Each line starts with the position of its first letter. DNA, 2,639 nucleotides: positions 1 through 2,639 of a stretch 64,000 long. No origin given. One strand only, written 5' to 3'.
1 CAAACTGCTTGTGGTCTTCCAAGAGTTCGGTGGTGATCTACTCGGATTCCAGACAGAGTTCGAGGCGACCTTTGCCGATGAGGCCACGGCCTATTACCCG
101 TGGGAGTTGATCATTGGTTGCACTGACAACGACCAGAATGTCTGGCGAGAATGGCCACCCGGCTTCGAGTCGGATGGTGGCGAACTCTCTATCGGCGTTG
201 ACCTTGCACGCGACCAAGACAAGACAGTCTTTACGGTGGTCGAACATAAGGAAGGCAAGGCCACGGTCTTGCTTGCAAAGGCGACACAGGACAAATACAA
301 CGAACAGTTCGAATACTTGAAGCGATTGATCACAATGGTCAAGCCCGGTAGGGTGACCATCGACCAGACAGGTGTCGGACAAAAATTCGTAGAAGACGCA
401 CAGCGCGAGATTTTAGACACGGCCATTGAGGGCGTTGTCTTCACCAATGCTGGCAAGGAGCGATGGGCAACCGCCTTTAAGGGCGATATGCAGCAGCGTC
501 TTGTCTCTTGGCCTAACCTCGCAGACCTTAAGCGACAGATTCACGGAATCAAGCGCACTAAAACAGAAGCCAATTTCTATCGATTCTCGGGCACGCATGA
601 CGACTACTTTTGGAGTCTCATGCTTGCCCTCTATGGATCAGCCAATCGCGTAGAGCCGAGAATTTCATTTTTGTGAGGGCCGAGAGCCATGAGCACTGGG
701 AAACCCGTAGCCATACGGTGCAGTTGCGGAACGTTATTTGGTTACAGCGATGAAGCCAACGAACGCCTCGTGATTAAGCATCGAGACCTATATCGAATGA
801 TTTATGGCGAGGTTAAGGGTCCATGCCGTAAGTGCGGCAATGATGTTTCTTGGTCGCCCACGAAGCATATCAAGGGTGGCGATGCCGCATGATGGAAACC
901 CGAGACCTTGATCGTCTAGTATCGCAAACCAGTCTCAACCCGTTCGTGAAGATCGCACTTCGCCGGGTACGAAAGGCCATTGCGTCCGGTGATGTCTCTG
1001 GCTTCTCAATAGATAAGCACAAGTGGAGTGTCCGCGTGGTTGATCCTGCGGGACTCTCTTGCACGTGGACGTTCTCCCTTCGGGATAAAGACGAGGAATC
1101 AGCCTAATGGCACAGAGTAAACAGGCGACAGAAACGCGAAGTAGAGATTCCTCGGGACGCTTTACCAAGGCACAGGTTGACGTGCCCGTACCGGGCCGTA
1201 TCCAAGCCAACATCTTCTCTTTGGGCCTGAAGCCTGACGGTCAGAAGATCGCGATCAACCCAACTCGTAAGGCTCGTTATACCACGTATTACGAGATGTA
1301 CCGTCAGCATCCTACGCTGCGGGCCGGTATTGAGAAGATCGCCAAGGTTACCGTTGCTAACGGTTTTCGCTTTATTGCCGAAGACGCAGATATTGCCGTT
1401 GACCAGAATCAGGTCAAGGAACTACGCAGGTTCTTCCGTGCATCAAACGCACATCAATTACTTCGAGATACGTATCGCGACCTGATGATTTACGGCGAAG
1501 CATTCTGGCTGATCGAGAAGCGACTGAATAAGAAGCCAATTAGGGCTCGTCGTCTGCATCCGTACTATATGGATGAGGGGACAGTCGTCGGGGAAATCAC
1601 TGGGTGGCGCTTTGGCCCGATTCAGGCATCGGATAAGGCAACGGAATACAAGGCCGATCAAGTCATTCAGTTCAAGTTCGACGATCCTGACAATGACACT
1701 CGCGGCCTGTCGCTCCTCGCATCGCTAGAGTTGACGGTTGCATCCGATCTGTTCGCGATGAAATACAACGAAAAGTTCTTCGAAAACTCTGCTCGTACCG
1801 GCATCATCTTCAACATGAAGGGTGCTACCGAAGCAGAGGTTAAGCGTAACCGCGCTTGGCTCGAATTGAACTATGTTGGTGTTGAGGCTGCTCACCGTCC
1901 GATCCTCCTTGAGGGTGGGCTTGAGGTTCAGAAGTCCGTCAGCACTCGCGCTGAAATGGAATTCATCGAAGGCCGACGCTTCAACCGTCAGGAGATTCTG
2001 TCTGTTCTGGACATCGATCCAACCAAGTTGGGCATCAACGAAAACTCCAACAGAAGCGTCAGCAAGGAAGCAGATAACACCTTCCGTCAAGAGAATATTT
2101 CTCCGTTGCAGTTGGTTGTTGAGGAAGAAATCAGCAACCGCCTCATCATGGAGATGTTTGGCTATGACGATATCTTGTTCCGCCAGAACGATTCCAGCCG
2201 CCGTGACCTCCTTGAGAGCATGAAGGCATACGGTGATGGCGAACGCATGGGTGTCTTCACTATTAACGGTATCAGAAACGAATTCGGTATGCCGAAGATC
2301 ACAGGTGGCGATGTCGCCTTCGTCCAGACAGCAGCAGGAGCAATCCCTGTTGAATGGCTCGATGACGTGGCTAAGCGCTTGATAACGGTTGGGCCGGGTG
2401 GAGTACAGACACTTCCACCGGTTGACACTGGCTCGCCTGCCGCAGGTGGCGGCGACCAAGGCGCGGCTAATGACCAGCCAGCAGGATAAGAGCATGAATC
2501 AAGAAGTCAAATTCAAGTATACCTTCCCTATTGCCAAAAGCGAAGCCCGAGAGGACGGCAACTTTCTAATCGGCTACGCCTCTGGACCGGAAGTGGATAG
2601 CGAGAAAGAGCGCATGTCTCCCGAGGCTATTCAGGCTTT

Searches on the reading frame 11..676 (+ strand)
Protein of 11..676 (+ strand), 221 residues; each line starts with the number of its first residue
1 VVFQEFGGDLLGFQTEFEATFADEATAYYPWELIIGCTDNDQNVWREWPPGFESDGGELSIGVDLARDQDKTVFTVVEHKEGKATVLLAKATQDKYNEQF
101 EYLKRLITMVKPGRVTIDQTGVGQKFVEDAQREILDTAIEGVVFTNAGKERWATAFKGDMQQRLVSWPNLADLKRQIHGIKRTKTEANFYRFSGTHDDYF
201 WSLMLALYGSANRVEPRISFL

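Call 3: search_protein_families(library=pfam, proteins=[window:11-676:+], max_evalue=0.01)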
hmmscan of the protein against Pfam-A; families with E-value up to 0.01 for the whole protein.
window:11-676:+ (221 aa): 1 family
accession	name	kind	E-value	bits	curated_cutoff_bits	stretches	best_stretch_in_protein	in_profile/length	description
PF17289.8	Terminase_6C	-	3.5e-11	43.7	22.6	1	61-207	1-152/155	Terminase RNaseH-like domain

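Call 4: search_protein_families(library=phrogs, proteins=[window:11-676:+], max_evalue=0.001)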
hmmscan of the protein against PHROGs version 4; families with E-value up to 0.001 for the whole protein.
window:11-676:+ (221 aa): 2 families
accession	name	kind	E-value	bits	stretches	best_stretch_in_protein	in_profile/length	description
phrog_5909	-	head and packaging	4.8e-24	86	1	13-208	60-266/285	terminase large subunit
phrog_5713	-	head and packaging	3.2e-13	50.8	1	95-208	5-123/143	terminase large subunit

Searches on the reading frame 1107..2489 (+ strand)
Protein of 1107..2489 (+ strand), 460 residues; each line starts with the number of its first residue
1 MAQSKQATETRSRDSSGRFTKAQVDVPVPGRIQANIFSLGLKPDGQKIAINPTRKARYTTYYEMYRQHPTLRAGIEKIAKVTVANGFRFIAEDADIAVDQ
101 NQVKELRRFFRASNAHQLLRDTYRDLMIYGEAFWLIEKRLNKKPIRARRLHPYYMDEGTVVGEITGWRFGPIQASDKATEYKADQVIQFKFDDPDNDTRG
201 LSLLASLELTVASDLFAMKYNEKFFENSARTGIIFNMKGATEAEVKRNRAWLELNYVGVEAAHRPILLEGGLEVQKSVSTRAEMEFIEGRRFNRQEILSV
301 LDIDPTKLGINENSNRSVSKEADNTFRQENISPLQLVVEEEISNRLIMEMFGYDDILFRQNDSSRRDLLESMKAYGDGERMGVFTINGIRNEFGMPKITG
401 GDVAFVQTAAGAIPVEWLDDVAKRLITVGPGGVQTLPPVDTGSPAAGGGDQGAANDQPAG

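Call 3: search_protein_families(library=pfam, proteins=[window:1107-2489:+], max_evalue=0.01)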
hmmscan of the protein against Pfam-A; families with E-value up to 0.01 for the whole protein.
window:1107-2489:+ (460 aa): 1 family
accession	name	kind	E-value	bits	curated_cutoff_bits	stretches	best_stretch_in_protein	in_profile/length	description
PF04860.17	Phage_portal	-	3.4e-42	145.2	39.1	1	111-392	47-319/321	Phage portal protein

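Call 4: search_protein_families(library=phrogs, proteins=[window:1107-2489:+], max_evalue=0.001)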
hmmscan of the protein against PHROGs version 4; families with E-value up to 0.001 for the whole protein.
window:1107-2489:+ (460 aa): 7 families
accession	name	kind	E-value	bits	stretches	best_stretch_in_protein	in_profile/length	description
phrog_2662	-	head and packaging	9.9e-51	174.1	1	54-424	53-434/717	portal protein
phrog_12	-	head and packaging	1.1e-47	164.5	1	56-411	81-429/646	portal protein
phrog_5929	-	head and packaging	1.3e-17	64.8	1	220-407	7-196/228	portal protein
phrog_9232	-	head and packaging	1.1e-09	38.8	1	52-208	53-225/502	portal protein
phrog_146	-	head and packaging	7.4e-09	36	1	53-137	49-129/587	portal protein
phrog_68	-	head and packaging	5.6e-07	29.5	1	116-349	93-330/344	portal protein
phrog_2271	-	head and packaging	2.6e-05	23.1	1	148-408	141-396/859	portal protein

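Call 28: search_dna_similar(query=window:1107-2489:+, collection=phages, mode=protein, max_rows=25)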
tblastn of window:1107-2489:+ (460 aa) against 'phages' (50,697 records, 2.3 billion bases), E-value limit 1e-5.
Records with a match: 624; places in all: 624; records where one place covers at least 80% of the query: 13.
Best place of each record, by identity: <60% 624.
By first word of the organism name: Mycobacterium 158; Arthrobacter 139; Streptomyces 123; Gordonia 45; Microbacterium 33; Bacillus 33; Lactobacillus 15; Streptococcus 10; Klebsiella 7; Corynebacterium 6; and 30 more.
By host as written in the record: Mycobacterium smegmatis mc2 155 108; Arthrobacter sp. ATCC 21022 100; Streptomyces griseus ATCC 10137 50; Gordonia terrae 3612 37; Streptomyces lividans JI 1326 29; - 18; Mycobacterium smegmatis mc2155 17; Mycobacterium smegmatis mc#155 17; and 95 more.
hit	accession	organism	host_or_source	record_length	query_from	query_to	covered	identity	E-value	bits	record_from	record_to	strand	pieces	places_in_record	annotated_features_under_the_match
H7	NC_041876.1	Arthrobacter phage Galaxy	Arthrobacter sp. ATCC 21022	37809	61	406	75%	27.9%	3e-19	97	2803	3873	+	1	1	5: portal protein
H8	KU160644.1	Arthrobacter phage Galaxy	Arthrobacter sp. ATCC 21022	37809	61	406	75%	27.9%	3e-19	97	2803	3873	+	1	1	5: portal protein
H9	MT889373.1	Arthrobacter phage Brynnie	Arthrobacter globiformis B-2979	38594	61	402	74%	26.0%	8e-17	89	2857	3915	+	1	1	5: portal and MuF-like fusion protein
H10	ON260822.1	Arthrobacter phage Basilisk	Arthrobacter globiformis NRRL B-2979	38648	61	402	74%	26.0%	8e-17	89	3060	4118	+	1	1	5: portal protein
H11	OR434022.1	Arthrobacter phage Ruchi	Arthrobacter globiformis NRRL B-2880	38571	61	402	74%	26.0%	9e-17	89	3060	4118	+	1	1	5: portal protein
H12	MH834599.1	Microbacterium phage Bernstein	Microbacterium foliorum NRRL B-24224 SEA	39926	63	443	83%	23.3%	8e-7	58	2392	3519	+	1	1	3: portal protein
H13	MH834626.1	Microbacterium phage Rollins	Microbacterium foliorum NRRL B-24224 SEA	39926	63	443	83%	23.3%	8e-7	58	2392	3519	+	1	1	3: portal protein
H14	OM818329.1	Microbacterium phage Clayda5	Microbacterium foliorum NRRL B-24224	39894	63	443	83%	23.3%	8e-7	58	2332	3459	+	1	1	3: portal protein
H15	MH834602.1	Microbacterium phage Brahms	Microbacterium foliorum NRRL B-24224 SEA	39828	63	443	83%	23.3%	8e-7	58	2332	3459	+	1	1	3: portal protein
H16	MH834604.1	Microbacterium phage Coltrane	Microbacterium foliorum NRRL B-24224 SEA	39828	63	443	83%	23.3%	8e-7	58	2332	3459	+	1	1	3: portal protein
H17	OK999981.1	Microbacterium phage Skylord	Microbacterium foliorum NRRL B-24224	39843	63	443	83%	23.3%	8e-7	58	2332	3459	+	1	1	3: portal protein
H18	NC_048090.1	Microbacterium phage Armstrong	Microbacterium foliorum NRRL B-24224 SEA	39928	63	443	83%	23.3%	8e-7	58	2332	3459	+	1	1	3: portal protein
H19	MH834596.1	Microbacterium phage Armstrong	Microbacterium foliorum NRRL B-24224 SEA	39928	63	443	83%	23.3%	8e-7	58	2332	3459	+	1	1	3: portal protein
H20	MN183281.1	Microbacterium phage Vitas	Microbacterium foliorum NRRL B-24224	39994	63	443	83%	23.3%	8e-7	58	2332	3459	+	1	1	3: portal protein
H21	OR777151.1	Arthrobacter phage Marchesin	Arthrobacter sp. B10-11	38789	61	402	74%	25.8%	8e-22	105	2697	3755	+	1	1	portal protein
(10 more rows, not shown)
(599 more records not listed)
